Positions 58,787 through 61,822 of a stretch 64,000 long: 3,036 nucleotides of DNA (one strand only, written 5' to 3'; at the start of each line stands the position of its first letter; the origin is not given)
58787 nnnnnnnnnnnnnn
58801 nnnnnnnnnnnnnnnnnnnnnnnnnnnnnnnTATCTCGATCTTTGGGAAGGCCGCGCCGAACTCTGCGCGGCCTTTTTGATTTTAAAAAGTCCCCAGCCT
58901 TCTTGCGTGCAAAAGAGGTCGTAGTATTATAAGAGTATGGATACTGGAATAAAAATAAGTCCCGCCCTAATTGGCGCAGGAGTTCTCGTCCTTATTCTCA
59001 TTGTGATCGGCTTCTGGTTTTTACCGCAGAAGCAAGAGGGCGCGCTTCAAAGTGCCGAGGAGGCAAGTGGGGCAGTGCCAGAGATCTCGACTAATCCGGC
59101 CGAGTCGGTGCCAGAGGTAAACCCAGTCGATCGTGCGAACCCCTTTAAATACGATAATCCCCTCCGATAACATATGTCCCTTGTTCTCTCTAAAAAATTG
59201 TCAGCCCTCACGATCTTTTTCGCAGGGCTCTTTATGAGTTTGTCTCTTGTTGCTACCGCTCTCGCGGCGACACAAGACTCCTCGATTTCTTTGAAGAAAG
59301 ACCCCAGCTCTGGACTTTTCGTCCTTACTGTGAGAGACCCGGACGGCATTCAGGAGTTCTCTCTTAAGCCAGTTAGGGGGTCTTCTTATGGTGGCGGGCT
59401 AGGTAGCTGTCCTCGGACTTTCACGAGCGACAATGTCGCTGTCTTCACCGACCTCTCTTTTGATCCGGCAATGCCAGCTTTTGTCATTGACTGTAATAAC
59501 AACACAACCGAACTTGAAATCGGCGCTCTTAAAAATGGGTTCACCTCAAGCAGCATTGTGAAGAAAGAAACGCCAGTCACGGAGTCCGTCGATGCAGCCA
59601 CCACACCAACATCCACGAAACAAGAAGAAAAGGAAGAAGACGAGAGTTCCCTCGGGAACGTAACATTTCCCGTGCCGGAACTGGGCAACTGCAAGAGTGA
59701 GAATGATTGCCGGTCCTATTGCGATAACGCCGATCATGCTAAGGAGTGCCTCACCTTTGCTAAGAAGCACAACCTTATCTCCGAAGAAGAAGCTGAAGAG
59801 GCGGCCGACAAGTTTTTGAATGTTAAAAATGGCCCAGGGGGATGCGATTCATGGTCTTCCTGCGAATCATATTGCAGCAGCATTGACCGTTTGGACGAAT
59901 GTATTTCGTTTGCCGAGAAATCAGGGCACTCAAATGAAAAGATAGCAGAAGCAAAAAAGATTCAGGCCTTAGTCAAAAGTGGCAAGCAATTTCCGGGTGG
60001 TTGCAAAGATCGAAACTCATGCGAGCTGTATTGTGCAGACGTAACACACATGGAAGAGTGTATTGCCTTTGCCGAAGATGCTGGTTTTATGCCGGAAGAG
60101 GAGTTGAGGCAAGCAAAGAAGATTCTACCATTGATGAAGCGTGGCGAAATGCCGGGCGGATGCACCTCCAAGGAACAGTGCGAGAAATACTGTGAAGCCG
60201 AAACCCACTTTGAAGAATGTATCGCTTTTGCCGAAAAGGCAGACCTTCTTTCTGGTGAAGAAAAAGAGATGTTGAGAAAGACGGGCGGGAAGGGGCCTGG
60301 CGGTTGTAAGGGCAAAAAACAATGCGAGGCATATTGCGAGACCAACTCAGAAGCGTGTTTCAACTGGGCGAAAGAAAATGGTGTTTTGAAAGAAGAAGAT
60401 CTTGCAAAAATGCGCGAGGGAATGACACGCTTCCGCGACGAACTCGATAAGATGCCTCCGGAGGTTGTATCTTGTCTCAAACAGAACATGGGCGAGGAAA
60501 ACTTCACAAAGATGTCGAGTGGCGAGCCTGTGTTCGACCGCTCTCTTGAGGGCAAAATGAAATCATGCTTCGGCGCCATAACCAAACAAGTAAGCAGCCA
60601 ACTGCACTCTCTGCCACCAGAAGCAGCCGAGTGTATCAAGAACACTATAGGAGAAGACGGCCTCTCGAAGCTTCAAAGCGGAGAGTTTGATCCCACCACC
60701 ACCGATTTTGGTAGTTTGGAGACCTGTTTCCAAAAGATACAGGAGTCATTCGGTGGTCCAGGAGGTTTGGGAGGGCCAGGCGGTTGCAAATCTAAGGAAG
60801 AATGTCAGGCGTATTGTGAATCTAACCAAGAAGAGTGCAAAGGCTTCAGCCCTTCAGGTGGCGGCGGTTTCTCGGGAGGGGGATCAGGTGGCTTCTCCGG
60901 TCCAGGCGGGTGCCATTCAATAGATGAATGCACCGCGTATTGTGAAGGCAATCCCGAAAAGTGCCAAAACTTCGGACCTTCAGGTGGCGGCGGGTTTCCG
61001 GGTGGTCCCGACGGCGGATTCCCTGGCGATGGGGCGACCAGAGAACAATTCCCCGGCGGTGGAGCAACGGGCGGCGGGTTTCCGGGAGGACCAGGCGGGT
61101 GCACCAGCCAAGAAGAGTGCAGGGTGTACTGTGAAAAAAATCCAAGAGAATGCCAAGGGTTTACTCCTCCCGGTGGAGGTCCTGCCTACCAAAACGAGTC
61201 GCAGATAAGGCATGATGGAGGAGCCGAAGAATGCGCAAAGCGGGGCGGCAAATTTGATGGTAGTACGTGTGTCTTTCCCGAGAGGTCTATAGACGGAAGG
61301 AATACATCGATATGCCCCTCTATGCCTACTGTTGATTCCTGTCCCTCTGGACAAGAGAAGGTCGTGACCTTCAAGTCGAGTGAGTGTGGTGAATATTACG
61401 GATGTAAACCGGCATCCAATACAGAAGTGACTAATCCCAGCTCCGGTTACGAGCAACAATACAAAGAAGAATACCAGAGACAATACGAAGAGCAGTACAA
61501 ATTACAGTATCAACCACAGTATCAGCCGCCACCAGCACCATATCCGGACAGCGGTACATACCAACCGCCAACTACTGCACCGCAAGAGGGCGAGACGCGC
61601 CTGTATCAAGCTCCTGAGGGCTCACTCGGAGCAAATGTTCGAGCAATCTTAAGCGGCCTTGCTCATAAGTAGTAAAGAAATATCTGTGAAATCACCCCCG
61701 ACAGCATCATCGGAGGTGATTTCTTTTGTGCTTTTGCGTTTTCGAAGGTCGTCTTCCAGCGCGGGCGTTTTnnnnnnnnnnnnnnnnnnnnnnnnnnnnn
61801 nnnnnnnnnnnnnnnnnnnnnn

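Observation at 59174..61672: Secreted protein made of a novel tandem four-cysteine module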

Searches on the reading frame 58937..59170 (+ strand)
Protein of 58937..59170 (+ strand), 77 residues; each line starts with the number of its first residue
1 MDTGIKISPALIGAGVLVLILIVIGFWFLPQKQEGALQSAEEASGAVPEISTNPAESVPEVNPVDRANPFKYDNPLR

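Call 3: search_protein_families(library=pfam, proteins=[window:58937-59170:+], max_evalue=10)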
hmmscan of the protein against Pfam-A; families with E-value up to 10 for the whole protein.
window:58937-59170:+ (77 aa): 0 families

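Call 4: search_protein_families(library=ncbifam, proteins=[window:58937-59170:+], max_evalue=10)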
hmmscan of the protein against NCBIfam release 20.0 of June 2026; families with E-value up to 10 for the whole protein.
window:58937-59170:+ (77 aa): 1 family
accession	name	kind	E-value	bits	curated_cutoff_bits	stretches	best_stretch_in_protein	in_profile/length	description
NF004285.1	PRK05696.1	equivalog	0.024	14.4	179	1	11-51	23-64/171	flagellar basal body-associated protein FliL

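Call 27: find_homologous_proteins(query=window:58937-59167:+, max_evalue=0.001)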
Query window:58937-59167:+ (77 aa): 8 proteins with E <= 0.001 among 10 candidates.
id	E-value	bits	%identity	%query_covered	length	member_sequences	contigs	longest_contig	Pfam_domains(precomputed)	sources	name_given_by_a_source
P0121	1.1e-42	161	100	100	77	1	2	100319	-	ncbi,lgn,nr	ncbi:MAG: hypothetical protein HY457_02795 [Parcubacteria group bacterium]|nr:hypothetical protein [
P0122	1.1e-26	110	69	100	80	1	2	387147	-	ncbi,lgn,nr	ncbi:MAG: hypothetical protein HY455_01240 [Parcubacteria group bacterium]|nr:hypothetical protein [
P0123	1.1e-18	84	64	87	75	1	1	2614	-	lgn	-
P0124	1.3e-18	84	53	100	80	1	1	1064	-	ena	-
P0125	1.2e-17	81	63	70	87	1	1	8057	-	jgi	jgi:flagellar basal body-associated protein FliL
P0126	4.2e-15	73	53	87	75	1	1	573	-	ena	-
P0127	2.5e-13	67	59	66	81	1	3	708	-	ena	-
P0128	2.1e-4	39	42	78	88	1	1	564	-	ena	-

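Call 70: find_encoding_contigs(protein=P0121, flank=4000, max_places=2)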
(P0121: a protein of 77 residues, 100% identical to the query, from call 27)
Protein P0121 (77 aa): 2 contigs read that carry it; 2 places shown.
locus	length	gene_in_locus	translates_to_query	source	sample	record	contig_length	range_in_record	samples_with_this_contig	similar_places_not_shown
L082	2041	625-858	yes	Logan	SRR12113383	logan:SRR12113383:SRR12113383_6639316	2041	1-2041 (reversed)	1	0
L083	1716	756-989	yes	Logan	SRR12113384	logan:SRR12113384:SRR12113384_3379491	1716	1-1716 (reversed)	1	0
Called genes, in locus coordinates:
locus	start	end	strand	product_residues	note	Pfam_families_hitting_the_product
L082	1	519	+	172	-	?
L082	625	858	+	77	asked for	-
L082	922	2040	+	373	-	?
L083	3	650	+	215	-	?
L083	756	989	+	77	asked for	-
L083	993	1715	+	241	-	?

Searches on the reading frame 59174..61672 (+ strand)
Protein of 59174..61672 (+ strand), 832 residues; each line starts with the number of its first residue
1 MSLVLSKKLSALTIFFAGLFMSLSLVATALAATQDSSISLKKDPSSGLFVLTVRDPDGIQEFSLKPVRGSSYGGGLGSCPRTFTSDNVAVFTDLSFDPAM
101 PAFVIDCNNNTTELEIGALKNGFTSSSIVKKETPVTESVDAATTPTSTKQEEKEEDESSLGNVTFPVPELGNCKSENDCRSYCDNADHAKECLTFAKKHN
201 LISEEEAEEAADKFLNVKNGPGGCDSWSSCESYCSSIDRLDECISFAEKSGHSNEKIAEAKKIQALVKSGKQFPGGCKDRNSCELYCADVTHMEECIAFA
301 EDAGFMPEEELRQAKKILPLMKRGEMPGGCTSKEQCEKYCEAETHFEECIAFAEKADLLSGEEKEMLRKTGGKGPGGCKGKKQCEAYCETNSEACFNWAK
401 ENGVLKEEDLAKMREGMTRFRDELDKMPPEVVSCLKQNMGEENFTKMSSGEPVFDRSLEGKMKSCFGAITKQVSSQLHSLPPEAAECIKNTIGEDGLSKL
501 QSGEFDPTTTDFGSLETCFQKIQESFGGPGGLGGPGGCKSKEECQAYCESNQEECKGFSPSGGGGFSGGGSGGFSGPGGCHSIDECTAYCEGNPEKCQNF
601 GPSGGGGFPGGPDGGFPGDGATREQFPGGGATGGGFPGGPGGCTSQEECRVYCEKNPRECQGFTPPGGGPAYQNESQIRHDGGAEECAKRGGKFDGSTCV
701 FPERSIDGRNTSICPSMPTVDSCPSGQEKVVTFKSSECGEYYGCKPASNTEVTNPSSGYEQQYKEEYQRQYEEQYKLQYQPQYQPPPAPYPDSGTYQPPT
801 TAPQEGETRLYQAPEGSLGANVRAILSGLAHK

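Call 3: search_protein_families(library=pfam, proteins=[window:59174-61672:+], max_evalue=10)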
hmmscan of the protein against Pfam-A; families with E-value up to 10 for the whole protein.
window:59174-61672:+ (832 aa): 1 family
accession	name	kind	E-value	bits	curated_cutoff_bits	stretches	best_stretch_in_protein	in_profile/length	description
PF23099.1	UTP20_C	-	0.013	15.2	27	1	416-447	226-257/308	Small subunit processome component 20 homolog, C-terminal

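Call 4: search_protein_families(library=ncbifam, proteins=[window:59174-61672:+], max_evalue=10)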
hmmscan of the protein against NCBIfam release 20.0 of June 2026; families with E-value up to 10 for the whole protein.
window:59174-61672:+ (832 aa): 0 families

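Call 7: find_homologous_proteins(query=window:59174-61669:+, max_evalue=0.001)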
Query window:59174-61669:+ (832 aa): 742 proteins with E <= 0.001 among 8000 candidates; the best 120 are listed.
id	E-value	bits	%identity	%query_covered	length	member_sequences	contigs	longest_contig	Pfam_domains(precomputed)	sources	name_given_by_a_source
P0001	1.2e-266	906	60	80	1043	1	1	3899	PF13385.14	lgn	-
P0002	8.3e-262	890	59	77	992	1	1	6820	PF07953.21,PF13385.14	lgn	-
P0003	2.3e-251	855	54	89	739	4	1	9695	-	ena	-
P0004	4.1e-248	844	62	69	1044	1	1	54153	PF13385.14,PF07648.21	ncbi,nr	ncbi:MAG: LamG-like jellyroll fold domain-containing protein [bacterium]|nr:LamG-like jellyroll fold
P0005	4.0e-247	841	55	77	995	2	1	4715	PF07953.21,PF13385.14,PF02210.32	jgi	-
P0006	1.5e-245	836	55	76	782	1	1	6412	-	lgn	-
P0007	1.6e-245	836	58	71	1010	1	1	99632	PF13385.14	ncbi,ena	-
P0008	3.9e-245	834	55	77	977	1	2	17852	PF13385.14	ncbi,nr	ncbi:MAG: LamG domain-containing protein [Candidatus Sungbacteria bacterium]|nr:LamG domain-containi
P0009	1.7e-244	832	55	78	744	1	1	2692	-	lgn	-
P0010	7.8e-242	823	51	88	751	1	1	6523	-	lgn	-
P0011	1.9e-241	822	59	72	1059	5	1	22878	PF13385.14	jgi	-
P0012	2.9e-241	822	49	90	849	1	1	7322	-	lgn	-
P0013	1.2e-239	816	58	76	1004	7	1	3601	PF07953.21,PF13385.14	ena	-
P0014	3.6e-239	815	57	76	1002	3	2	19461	PF13385.14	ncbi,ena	-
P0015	7.4e-238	810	59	75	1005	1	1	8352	PF07953.21,PF13385.14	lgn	-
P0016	5.3e-237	808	55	78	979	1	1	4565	PF07953.21,PF13385.14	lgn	-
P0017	5.8e-235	801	60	65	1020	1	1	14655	PF07953.21,PF13385.14,PF02210.32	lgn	-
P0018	1.6e-234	799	55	73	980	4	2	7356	PF07953.21,PF13385.14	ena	-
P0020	3.9e-234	798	58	76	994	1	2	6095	PF13385.14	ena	-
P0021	2.2e-233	796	58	67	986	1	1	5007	PF13385.14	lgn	-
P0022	2.8e-233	795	56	76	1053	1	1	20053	PF13385.14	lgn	-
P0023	1.5e-232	793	57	72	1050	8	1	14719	PF13385.14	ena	-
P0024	3.4e-232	792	59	72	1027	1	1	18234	PF07953.21,PF13385.14,PF02210.32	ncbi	-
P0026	1.7e-231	789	59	66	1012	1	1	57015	PF13385.14,PF07648.21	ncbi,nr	ncbi:MAG: LamG-like jellyroll fold domain-containing protein [bacterium]|nr:LamG-like jellyroll fold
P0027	3.3e-231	788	59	72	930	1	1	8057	PF13385.14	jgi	jgi:hypothetical protein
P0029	1.5e-230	786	57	69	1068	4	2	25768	PF13385.14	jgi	-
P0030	5.4e-230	784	58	67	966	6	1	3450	PF13385.14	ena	-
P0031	2.6e-229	782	56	71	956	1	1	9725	PF13385.14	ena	-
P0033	7.1e-229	781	55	71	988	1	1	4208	PF13385.14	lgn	-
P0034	9.3e-229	780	57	76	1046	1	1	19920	PF07953.21,PF13385.14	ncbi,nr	ncbi:MAG: LamG domain-containing protein [bacterium]|nr:LamG domain-containing protein [bacterium]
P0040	2.7e-223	762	55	72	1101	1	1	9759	PF07953.21,PF13385.14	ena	-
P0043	4.9e-223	761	58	67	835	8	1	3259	PF07648.21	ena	-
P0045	1.3e-221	757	58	66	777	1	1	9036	PF07648.21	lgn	-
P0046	2.3e-219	749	59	66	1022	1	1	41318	PF13385.14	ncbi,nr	ncbi:MAG: LamG domain-containing protein [Parcubacteria group bacterium]|nr:LamG domain-containing p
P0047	2.6e-219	749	57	66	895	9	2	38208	PF13385.14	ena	-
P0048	1.0e-215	737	52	78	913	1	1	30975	PF07953.21,PF13385.14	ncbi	-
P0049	8.1e-215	734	56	71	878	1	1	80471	PF07953.21,PF13385.14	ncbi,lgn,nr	ncbi:MAG: LamG domain-containing protein [Candidatus Nealsonbacteria bacterium]|nr:LamG domain-conta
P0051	1.3e-208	714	57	68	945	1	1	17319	PF13385.14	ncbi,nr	ncbi:MAG: LamG domain-containing protein [Candidatus Niyogibacteria bacterium]|nr:LamG domain-contai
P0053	1.6e-201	690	60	63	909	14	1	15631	PF13385.14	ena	-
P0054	2.1e-201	690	62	53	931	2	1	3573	PF07953.21,PF13385.14,PF02210.32,PF07648.21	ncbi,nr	ncbi:MAG: LamG-like jellyroll fold domain-containing protein, partial [Candidatus Sungbacteria bacte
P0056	3.7e-175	603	62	49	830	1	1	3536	PF07953.21,PF13385.14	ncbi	ncbi:MAG: LamG domain-containing protein, partial [Patescibacteria group bacterium]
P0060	3.0e-163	564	52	8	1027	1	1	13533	PF13385.14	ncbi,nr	ncbi:MAG: hypothetical protein HYW90_04760 [Candidatus Sungbacteria bacterium]|nr:hypothetical prote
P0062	8.1e-157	542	50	55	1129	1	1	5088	PF13385.14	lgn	-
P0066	1.3e-153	532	43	48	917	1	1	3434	PF13385.14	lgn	-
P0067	2.5e-152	527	38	50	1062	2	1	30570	PF13385.14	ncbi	-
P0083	4.0e-136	474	43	53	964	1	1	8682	PF13385.14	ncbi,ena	-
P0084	1.0e-135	472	41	46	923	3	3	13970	PF13385.14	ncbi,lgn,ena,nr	ncbi:MAG: hypothetical protein Greene07144_826 [Parcubacteria group bacterium Greene0714_4]|nr:MAG: 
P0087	1.0e-134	469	54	37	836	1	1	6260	PF13385.14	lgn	-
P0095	2.7e-127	445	38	70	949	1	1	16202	PF13385.14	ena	-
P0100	9.3e-122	426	62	3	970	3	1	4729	PF13385.14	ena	-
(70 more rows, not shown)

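Call 14: find_encoding_contigs(protein=P0007, flank=6000, max_places=2)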
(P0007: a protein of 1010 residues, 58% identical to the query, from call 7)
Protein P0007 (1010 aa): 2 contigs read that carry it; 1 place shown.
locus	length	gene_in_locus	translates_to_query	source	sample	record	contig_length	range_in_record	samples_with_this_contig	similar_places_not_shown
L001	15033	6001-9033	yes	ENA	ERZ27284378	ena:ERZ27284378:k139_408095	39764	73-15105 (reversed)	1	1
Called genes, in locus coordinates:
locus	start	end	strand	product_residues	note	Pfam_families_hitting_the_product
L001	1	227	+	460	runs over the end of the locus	PF00702:Hydrolase, PF13419:HAD_2 (weak)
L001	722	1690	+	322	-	PF01018:GTP1_OBG, PF01926:MMR_HSR1, PF02421:FeoB_N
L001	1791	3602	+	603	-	PF00009:GTP_EFTU, PF01926:MMR_HSR1 (faint), PF03144:GTP_EFTU_D2, PF22042:EF-G_D2 (weak), PF00679:EFG_C, PF21018:BipA_C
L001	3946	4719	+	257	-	PF18741:MTES_1575, PF04480:DUF559 (weak)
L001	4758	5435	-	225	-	PF00596:Aldolase_II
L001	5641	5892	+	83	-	-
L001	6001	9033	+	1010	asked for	PF13385:Laminin_G_3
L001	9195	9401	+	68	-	-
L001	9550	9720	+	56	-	-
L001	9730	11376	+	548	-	-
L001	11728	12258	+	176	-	-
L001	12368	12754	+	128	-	PF07681:DoxX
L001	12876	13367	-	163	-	-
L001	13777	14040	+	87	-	PF13192:Thioredoxin_3 (weak)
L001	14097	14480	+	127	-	-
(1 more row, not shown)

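Call 39: search_solved_structures(query=window:59174-61669:+, max_evalue=1)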
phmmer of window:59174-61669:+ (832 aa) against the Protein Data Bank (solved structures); distinct sequences matched with E-value up to 1: 1.
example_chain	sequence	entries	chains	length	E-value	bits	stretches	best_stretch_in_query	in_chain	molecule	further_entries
7kh1_A1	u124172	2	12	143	0.43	12.1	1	65-157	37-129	tail tube protein, gp7 | Tail tube protein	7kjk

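Call 63: search_protein_families(library=ncbifam, proteins=[P0015], max_evalue=10)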
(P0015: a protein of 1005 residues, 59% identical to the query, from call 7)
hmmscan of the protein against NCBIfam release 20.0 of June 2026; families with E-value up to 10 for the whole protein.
P0015 (1005 aa): 1 family
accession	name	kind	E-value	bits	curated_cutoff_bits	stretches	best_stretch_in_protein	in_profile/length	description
NF052521.1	TafC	equivalog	1.7e-10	40.6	410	1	732-913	191-367/373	TafC family fimbrial protein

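Call 69: find_encoding_contigs(protein=window:59174-61669:+, flank=3000, max_places=3)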
Protein window:59174-61669:+ (832 aa): no gene with exactly this product is on record in the collection.

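Call 73: search_protein_families(library=pfam, proteins=[P0001], max_evalue=0.001)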
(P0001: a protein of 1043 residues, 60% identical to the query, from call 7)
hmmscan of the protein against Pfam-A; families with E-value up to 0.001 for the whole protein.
P0001 (1043 aa): 2 families
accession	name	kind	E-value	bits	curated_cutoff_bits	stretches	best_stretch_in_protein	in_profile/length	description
PF13385.13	Laminin_G_3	-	9.4e-27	94.4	27.6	1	782-944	2-151/151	Concanavalin A-like lectin/glucanases superfamily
PF02210.31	Laminin_G_2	-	0.00026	21.9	22.9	1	838-933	24-123/126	Laminin G domain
